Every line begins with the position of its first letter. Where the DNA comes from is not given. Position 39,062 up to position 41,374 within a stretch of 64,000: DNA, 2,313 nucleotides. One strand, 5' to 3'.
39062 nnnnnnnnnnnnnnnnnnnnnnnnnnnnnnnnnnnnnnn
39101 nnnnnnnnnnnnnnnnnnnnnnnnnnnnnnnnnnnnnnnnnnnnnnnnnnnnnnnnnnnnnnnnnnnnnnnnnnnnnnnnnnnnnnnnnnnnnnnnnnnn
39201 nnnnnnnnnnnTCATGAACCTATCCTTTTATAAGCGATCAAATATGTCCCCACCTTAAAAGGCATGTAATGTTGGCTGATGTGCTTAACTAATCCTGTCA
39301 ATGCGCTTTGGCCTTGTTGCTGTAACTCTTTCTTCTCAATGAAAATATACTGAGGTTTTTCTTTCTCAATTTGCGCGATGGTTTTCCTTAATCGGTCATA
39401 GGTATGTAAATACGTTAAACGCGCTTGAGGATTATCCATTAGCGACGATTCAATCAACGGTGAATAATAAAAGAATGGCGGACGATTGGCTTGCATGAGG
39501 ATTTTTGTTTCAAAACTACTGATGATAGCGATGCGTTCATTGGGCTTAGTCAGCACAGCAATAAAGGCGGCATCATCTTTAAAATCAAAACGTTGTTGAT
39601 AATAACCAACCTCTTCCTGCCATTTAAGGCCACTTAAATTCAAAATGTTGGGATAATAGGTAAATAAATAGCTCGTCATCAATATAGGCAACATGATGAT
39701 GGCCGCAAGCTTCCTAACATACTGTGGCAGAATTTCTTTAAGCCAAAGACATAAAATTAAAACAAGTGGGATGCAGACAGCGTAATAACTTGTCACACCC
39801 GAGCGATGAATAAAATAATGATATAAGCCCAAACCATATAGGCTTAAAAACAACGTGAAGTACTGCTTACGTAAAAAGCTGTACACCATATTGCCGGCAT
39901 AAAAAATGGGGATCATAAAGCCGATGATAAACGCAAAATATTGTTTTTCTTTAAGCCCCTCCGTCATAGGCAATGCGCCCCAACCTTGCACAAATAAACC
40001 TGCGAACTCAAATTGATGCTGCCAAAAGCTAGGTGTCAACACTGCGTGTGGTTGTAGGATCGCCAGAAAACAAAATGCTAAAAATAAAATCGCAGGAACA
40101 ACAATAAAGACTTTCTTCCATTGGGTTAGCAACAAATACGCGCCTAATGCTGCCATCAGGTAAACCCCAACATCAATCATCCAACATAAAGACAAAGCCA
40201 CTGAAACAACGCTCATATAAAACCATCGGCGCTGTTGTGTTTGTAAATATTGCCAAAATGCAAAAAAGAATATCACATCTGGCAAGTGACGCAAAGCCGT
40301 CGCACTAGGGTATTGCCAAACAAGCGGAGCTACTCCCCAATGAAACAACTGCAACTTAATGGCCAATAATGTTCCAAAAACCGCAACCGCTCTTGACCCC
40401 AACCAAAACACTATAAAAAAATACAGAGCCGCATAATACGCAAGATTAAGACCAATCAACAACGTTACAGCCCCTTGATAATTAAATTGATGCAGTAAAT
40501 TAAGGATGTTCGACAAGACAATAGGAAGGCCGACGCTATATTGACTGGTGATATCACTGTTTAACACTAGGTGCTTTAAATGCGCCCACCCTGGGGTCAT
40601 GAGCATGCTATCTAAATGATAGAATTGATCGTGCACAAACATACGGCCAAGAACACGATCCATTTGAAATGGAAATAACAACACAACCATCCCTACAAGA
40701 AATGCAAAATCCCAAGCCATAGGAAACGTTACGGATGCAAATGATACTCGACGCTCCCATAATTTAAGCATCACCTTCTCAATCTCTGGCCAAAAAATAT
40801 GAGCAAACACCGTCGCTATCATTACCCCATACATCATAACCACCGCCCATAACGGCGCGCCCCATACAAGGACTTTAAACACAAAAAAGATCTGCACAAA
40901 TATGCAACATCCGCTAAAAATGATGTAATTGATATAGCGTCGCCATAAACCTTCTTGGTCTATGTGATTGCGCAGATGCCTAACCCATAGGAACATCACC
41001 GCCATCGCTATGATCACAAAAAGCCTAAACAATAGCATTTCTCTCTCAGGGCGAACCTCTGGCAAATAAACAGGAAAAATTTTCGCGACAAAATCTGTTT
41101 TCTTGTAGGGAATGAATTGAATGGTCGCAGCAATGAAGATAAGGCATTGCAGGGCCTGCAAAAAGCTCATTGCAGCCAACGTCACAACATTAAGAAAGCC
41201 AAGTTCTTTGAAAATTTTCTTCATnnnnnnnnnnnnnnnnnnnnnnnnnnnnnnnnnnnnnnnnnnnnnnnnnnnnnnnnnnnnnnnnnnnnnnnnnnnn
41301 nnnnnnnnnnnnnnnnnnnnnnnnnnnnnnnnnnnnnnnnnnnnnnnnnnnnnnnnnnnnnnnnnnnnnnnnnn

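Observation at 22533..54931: Expanded paralogous family (A) of 600-800-aa polytopic membrane proteins with an unrecognised conserved C-terminal domain: six full-length, one truncated and one split copy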

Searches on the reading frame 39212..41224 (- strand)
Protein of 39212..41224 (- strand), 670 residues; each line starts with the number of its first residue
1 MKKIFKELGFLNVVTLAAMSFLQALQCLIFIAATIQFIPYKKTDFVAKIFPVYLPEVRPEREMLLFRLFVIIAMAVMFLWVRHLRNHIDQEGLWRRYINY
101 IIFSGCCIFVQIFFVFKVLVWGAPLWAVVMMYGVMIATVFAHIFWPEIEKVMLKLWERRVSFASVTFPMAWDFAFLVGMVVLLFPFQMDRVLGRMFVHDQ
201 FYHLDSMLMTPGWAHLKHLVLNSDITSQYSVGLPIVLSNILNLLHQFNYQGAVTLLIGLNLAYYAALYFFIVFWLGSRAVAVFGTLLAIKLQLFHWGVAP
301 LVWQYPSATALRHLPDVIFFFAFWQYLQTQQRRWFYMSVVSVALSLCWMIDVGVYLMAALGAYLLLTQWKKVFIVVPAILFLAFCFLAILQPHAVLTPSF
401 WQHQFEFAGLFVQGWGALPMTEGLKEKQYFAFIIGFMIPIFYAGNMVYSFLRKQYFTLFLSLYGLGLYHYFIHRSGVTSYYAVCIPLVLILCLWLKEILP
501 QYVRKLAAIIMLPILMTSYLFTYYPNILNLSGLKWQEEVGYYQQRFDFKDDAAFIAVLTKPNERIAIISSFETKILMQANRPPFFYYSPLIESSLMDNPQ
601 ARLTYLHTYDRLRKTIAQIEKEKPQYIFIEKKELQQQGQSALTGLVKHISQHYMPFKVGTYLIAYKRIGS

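Call 4: search_protein_families(library=pfam, proteins=[window:39212-41224:-], max_evalue=1)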
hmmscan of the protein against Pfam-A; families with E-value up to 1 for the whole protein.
window:39212-41224:- (670 aa): 2 families
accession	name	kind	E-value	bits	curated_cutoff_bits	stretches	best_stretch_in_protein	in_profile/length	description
PF22206.1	Cas_Csm6_6H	-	0.18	12.1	23.4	1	238-258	13-33/53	CRISPR-associated protein Csm6 6H domain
PF11857.13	DUF3377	-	0.68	10.4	26.5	0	477-493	26-42/72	Domain of unknown function (DUF3377)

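Call 7: search_protein_families(library=ncbifam, proteins=[window:39212-41224:-], max_evalue=0.1)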
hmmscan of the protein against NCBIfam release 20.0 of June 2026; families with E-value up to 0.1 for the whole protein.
window:39212-41224:- (670 aa): 0 families
